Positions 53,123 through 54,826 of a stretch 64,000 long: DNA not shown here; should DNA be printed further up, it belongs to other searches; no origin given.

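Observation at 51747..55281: A PEGA / PEGA-like / TPR membrane-protein trio is inserted between ftsH and folP, with 4-nt overlaps suggesting translational coupling.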

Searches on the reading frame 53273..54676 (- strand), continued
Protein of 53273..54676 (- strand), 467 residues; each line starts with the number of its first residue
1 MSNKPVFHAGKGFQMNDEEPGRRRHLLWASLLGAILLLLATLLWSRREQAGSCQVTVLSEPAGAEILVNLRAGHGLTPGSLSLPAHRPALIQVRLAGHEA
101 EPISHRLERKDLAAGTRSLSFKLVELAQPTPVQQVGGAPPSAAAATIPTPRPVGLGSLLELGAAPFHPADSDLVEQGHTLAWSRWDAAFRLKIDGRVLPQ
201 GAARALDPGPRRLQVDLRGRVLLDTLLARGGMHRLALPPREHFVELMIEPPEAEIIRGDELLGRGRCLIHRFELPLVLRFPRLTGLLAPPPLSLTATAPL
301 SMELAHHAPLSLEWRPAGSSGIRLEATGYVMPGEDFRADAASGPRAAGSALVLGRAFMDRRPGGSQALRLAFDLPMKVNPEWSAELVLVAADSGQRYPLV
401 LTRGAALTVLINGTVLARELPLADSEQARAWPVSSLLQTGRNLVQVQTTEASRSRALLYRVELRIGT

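Call 25: search_protein_families(library=pfam, proteins=[L015:3397-4770:+, L015:4607-5266:+, L015:5303-7360:+, L015:7357-7977:+, L015:7977-9536:+, L015:9533-11062:+, L015:11059-11724:+, L015:11733-12602:+, L015:13300-14922:-, L015:12575-13303:-], max_evalue=0.01)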
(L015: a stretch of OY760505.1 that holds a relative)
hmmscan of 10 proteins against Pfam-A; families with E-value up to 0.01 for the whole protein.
L015:3397-4770:+ (457 aa): 2 families
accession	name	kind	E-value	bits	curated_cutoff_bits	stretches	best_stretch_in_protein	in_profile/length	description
PF01171.26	ATP_bind_3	-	3.2e-39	135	27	1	25-199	2-181/182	PP-loop family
PF11734.13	TilS_C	-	0.007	16.2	22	0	372-428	2-59/74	TilS substrate C-terminal domain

L015:4607-5266:+ (219 aa): 1 family
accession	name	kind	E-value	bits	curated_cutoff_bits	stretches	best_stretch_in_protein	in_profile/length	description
PF00156.33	Pribosyltran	-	3.6e-20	72.3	26.3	1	58-204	10-158/158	Phosphoribosyl transferase domain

L015:5303-7360:+ (685 aa): 7 families
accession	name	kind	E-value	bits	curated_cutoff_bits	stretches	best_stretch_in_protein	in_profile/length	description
PF01434.24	Peptidase_M41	-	5.5e-68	229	29.9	1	438-625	2-191/191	Peptidase family M41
PF00004.35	AAA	-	7e-47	159.6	21.2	1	225-356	2-130/131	ATPase family associated with various cellular activities (AAA)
PF17862.7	AAA_lid_3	-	3.7e-13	49.2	27.2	1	379-423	1-45/45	AAA+ lid domain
PF06480.20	FtsH_ext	-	2.8e-07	31.1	25.5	1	28-113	2-87/103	FtsH Extracellular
PF07728.20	AAA_5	-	1.1e-05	25.8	22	1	225-344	3-136/139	AAA domain (dynein-related subfamily)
PF06068.19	TIP49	-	0.00015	21.5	23.8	1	188-257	24-88/347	TIP49 P-loop domain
PF05496.18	RuvB_N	-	0.00017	21.8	27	0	222-260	34-71/159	Holliday junction DNA helicase RuvB P-loop domain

L015:7357-7977:+ (206 aa): 1 family
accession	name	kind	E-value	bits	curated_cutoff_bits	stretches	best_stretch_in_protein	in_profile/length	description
PF08308.17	PEGA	-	0.00054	20.2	20.8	1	129-186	2-56/71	PEGA domain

L015:7977-9536:+ (519 aa): 0 families

L015:9533-11062:+ (509 aa): 13 families
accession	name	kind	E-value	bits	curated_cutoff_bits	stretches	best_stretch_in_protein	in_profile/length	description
PF00515.34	TPR_1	-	3.5e-10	39.7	27.8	1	416-444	1-29/34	Tetratricopeptide repeat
PF13428.12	TPR_14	-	4.1e-10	39.7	23.5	1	278-314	2-38/44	Tetratricopeptide repeat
PF07719.23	TPR_2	-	1e-09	38.2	27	0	416-445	1-30/34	Tetratricopeptide repeat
PF13176.12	TPR_7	-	2e-09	37.2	27.9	1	452-485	2-35/36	Tetratricopeptide repeat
PF14559.12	TPR_19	-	1.3e-06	29.1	25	1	401-440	10-49/68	Tetratricopeptide repeat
PF13431.12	TPR_17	-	1.5e-06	28.4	24.4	0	405-436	2-33/34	Tetratricopeptide repeat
PF13181.12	TPR_8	-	3.9e-06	27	25.7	0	450-474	2-26/34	Tetratricopeptide repeat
PF13414.12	TPR_11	-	6.9e-06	26.1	26.8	0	287-315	4-32/42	TPR repeat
PF13424.12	TPR_12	-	1.8e-05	25.3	30.1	0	388-445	18-74/77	Tetratricopeptide repeat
PF13174.12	TPR_6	-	3.8e-05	24.5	26.3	0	454-474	5-25/33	Tetratricopeptide repeat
PF13432.12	TPR_16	-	0.00061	20.6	32.7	1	387-446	2-61/65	Tetratricopeptide repeat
PF12895.13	ANAPC3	-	0.0029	18.3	27.2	0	401-472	8-79/82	Anaphase-promoting complex, cyclosome, subunit 3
PF13371.12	TPR_9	-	0.0055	17.1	35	0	398-444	11-57/73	Tetratricopeptide repeat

L015:11059-11724:+ (221 aa): 3 families
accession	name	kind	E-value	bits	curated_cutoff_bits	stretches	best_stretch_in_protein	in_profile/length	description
PF09360.15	zf-CDGSH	-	1.3e-23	83.4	29.5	2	172-215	2-48/48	Iron-binding zinc finger CDGSH type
PF06902.16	Fer4_19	-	1.6e-20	73.4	24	1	12-74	1-63/64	Divergent 4Fe-4S mono-cluster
PF13459.11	Fer4_15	-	0.0043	18.2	22.4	0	19-43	1-25/66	4Fe-4S single cluster domain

L015:11733-12602:+ (289 aa): 1 family
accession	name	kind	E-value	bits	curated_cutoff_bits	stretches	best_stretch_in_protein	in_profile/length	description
PF00809.28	Pterin_bind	-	1e-83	281.2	25.5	1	23-269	1-244/244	Pterin binding enzyme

L015:13300-14922:- (540 aa): 1 family
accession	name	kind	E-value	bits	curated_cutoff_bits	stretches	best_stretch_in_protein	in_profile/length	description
PF13231.12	PMT_2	-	3.9e-15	56.8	26.1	1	81-244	2-157/160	Dolichyl-phosphate-mannose-protein mannosyltransferase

L015:12575-13303:- (242 aa): 1 family
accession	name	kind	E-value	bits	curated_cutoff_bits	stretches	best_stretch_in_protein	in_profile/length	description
PF00535.33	Glycos_transf_2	-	1.5e-21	77.5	23.3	1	8-166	1-163/168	Glycosyl transferase family 2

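Call 37: predict_structure(alignment_id=A1)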
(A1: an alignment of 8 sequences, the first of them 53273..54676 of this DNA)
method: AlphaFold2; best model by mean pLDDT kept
length: 467 residues; sequences in the alignment: 8
mean_pLDDT: 79.6   pTM: 0.49
mean pLDDT of the five models: 79.6, 77.7, 77.3, 71.1, 60.5
residues with pLDDT >= 90: 206; 70-90: 157; 50-70: 33; < 50: 71
segments of 3 or more residues with pLDDT < 50: 1-21, 128-174
pLDDT, mean of each block of 10 residues (from residue 1): 42 37 63 84 59 90 89 88 87 89 87 84 72 35 31 35 38 62 89 89 83 90 87 87 94 93 94 93 85 92 88 94 95 90 91 74 83 79 91 80 82 94 93 91 93 90 88
secondary structure, 60 per line:
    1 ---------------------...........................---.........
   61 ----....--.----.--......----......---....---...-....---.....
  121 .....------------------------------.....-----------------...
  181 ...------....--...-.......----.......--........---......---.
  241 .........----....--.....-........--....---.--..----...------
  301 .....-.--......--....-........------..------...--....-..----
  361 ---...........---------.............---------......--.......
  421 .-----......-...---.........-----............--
elements in order: H22-48 E52-60 E65-68 E79-84 E89-94 E98-101 E105-107 H109-112 E116-125 H156-160 E178-183 E190-193 E196-198 H200-204 E211-217 E220-227 E231-236 E243-249 E254-257 E260-264 E266-270 E276-279 E292-294 E301-305 E310-315 E318-321 E323-330 E345-347 E350-353 E364-374 E384-396 E406-411 E414-421 E427-432 E440-448 E454-465

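Call 40: search_protein_representatives(alignment_id=A1)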
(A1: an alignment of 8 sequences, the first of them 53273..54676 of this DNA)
Query: 8 sequences, 469 profile positions. Proteins with E-value up to 0.001 (for the whole library): 2653; up to 1e-10: 377; up to 1e-30: 31. The best 150 are listed.
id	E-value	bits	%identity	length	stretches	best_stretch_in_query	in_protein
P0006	3.6e-215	731.9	-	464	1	1-469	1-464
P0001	2.8e-199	679.5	-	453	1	16-469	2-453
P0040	5.1e-171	586.3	-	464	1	1-469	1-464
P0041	7.1e-170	582.5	-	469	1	2-469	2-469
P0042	3.9e-142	491.1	-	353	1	115-469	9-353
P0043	3.3e-137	474.8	-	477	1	3-465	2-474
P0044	1.3e-125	436.6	-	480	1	3-468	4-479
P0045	1.1e-114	400.6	-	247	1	225-469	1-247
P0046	7.5e-106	371.4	-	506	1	3-465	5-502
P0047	8.7e-96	338.3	-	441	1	38-467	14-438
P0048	1.6e-77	278.1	-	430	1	37-468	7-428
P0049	4.1e-66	240.4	-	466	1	29-468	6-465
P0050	6.5e-65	236.5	-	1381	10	47-143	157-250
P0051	7.4e-61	223.1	-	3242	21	49-118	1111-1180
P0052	3.0e-59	217.8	-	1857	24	53-99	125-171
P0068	3.1e-33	132.0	-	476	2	270-468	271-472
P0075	1.8e-28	116.4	-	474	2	255-465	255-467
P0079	9.4e-26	107.4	-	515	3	247-455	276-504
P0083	2.9e-25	105.8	-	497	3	226-456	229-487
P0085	4.4e-25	105.1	-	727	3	236-457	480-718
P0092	2.7e-24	102.6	-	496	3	246-465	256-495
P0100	1.2e-22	97.1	-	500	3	261-463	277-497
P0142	5.8e-18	81.7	-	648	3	244-465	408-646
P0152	2.8e-17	79.4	-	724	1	142-461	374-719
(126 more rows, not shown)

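Call 41: search_protein_families(library=pfam, proteins=[P0068, P0075, P0079, P0083, P0085, P0092, P0100, P0142, P0152, P0050], max_evalue=0.01)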
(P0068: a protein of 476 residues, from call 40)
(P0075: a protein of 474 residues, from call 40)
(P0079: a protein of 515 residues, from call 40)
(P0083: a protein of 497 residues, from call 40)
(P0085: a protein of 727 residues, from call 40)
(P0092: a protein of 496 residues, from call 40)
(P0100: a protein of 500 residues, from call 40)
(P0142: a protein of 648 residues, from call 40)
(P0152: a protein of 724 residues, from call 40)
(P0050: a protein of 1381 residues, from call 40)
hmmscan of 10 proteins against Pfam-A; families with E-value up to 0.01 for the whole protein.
P0068 (476 aa): 0 families

P0075 (474 aa): 0 families

P0079 (515 aa): 2 families
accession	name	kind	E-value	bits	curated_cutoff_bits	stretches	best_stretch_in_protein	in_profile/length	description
PF08308.17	PEGA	-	4.8e-17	62.1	20.8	2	197-243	2-48/71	PEGA domain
PF22820.2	TcaA_3rd_4th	-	0.0027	18.1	27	0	197-220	3-26/73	TcaA protein 3rd/4th domain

P0083 (497 aa): 2 families
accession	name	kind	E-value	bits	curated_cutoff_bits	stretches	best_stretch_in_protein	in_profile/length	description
PF08308.17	PEGA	-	4.2e-15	55.8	20.8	1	179-234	3-56/71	PEGA domain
PF13620.12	CarboxypepD_reg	-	0.00012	22.8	32.3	0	50-91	41-81/82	Carboxypeptidase regulatory-like domain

P0085 (727 aa): 3 families
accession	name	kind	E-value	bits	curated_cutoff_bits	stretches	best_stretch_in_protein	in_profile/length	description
PF08308.17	PEGA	-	1.1e-25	89.8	20.8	3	414-484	2-68/71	PEGA domain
PF22820.2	TcaA_3rd_4th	-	0.00011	22.5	27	0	416-447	5-36/73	TcaA protein 3rd/4th domain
PF10763.15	DUF2584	-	0.00051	20.4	25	0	450-477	23-50/80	Protein of unknown function (DUF2584)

P0092 (496 aa): 2 families
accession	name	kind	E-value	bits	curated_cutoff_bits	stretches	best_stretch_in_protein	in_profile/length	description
PF08308.17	PEGA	-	5.1e-22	78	20.8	2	32-102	2-69/71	PEGA domain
PF22820.2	TcaA_3rd_4th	-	0.0015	18.9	27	0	179-201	5-27/73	TcaA protein 3rd/4th domain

P0100 (500 aa): 1 family
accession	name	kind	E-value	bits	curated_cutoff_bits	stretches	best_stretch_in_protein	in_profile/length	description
PF08308.17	PEGA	-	3.3e-18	65.8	20.8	2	184-230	3-49/71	PEGA domain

P0142 (648 aa): 2 families
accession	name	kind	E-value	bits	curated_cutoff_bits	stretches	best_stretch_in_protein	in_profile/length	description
PF08308.17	PEGA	-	3.4e-20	72.2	20.8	2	334-396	2-62/71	PEGA domain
PF22820.2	TcaA_3rd_4th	-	4.4e-07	30.2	27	0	336-359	5-29/73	TcaA protein 3rd/4th domain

P0152 (724 aa): 3 families
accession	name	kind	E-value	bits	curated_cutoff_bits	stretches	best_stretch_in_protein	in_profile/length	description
PF08308.17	PEGA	-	8.5e-20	70.9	20.8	1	412-462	3-52/71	PEGA domain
PF22820.2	TcaA_3rd_4th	-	8.3e-07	29.3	27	1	414-455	6-50/73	TcaA protein 3rd/4th domain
PF13620.12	CarboxypepD_reg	-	6.4e-05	23.7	32.3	0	419-480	14-81/82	Carboxypeptidase regulatory-like domain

P0050 (1381 aa): 15 families
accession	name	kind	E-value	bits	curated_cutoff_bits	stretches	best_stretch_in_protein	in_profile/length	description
PF08308.17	PEGA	-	1.8e-142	463.9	20.8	10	163-229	2-67/71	PEGA domain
PF13620.12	CarboxypepD_reg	-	1.2e-47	160.6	32.3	10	172-229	15-81/82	Carboxypeptidase regulatory-like domain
PF13715.12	CarbopepD_reg_2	-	2.4e-39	133.7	32.2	5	163-231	3-78/88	CarboxypepD_reg-like domain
PF12985.13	DUF3869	-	3.3e-26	91.7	24.5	1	172-219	23-70/85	Domain of unknown function (DUF3869)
PF07550.17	Shr-like_HID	-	2e-22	79.9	22.3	0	593-631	45-80/82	Heme-binding protein Shr-like, Hb-interacting domain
PF11008.14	DUF2846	-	2.7e-20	72.7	34.3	0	589-636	24-72/92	Protein of unknown function (DUF2846)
PF02927.20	CelD_N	-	8e-15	55.8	24.6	0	835-903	4-71/86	Cellulase N-terminal ig-like domain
PF20608.4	Phage_tube_C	-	2.8e-11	44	24.1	0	185-218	46-79/82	Phage tail tube protein C-terminal domain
PF06525.17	SoxE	-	3.6e-08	33.5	21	1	507-643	19-147/149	Sulfocyanin (SoxE) domain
PF24421.1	Ig_J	-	4.7e-06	27.1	29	0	514-545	51-82/104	Tip attachment protein J, Ig-like domain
PF07523.18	Big_3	-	3.9e-05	24.3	21.2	0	185-217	41-68/68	Bacterial Ig-like domain (group 3)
PF02783.20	MCR_beta_N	-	0.00012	22.2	22.2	0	1055-1074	38-57/182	Methyl-coenzyme M reductase beta subunit, N-terminal domain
PF02785.25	Biotin_carb_C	-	0.00033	21.2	32.4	0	1091-1126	14-50/108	Biotin carboxylase C-terminal domain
PF17210.9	SdrD_B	-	0.0033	18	29.7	0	519-551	38-71/112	SdrD B-like domain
PF09144.16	YpM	-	0.0059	17.2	25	0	831-872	13-54/117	Yersinia pseudo-tuberculosis mitogen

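Call 52: find_related_loci(query=A4, collection=metagenome_contigs, flank=8000)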
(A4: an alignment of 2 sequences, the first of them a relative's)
Query A4 (476 aa) in metagenome_contigs; peptide patterns used: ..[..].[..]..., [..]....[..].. (x = any residue, [..] = any of these).
164 stretches matched a pattern, but none encodes a relative of the query by tblastn (E <= 1e-3).

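Call 53: find_homologous_proteins(query=A4, max_evalue=0.001)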
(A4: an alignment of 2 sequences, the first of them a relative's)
Query A4 (2 sequences) (476 aa, profile of the alignment): 5 proteins with E <= 0.001 among 8000 candidates.
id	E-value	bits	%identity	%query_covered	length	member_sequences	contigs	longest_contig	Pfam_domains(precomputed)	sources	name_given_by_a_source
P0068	1.3e-284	962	100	100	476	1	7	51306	-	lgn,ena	-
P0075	5.5e-281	950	47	99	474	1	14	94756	-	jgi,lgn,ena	-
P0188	4.4e-174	598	50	99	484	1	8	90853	-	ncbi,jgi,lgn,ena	-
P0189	1.5e-173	596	51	99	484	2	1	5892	-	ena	-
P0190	1.7e-165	569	48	99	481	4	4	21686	-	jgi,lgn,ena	jgi:hypothetical protein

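Call 55: find_encoding_contigs(protein=P0075, flank=8000, max_places=1)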
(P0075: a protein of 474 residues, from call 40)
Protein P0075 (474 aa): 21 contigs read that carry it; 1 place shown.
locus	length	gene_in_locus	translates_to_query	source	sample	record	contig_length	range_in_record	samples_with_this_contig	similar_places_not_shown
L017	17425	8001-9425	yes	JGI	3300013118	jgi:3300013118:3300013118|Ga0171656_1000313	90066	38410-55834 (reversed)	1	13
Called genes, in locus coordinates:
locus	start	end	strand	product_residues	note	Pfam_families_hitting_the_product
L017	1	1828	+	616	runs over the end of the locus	PF04551:GcpE, PF26540:GcpE_C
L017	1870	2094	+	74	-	PF00313:CSD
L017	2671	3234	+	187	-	PF13620:CarboxypepD_reg (weak)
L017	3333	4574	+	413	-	PF01171:ATP_bind_3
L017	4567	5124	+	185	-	PF00156:Pribosyltran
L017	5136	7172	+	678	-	PF00004:AAA, PF07728:AAA_5 (faint), PF17862:AAA_lid_3, PF01434:Peptidase_M41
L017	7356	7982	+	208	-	PF08308:PEGA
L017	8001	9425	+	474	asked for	-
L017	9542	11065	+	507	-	PF07719:TPR_2 (faint)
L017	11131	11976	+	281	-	PF00809:Pterin_bind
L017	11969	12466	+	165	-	PF00583:Acetyltransf_1, PF13673:Acetyltransf_10, PF13508:Acetyltransf_7, PF08445:FR47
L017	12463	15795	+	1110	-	PF26549:Tricorn_N, PF07676:PD40, PF26550:Tricorn_2nd, PF07676:PD40, PF26549:Tricorn_N, PF26550:Tricorn_2nd, PF14684:Tricorn_C1, PF14685:PDZ_Tricorn, +3 more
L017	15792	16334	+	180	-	PF13302:Acetyltransf_3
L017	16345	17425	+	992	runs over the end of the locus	PF09587:PGA_cap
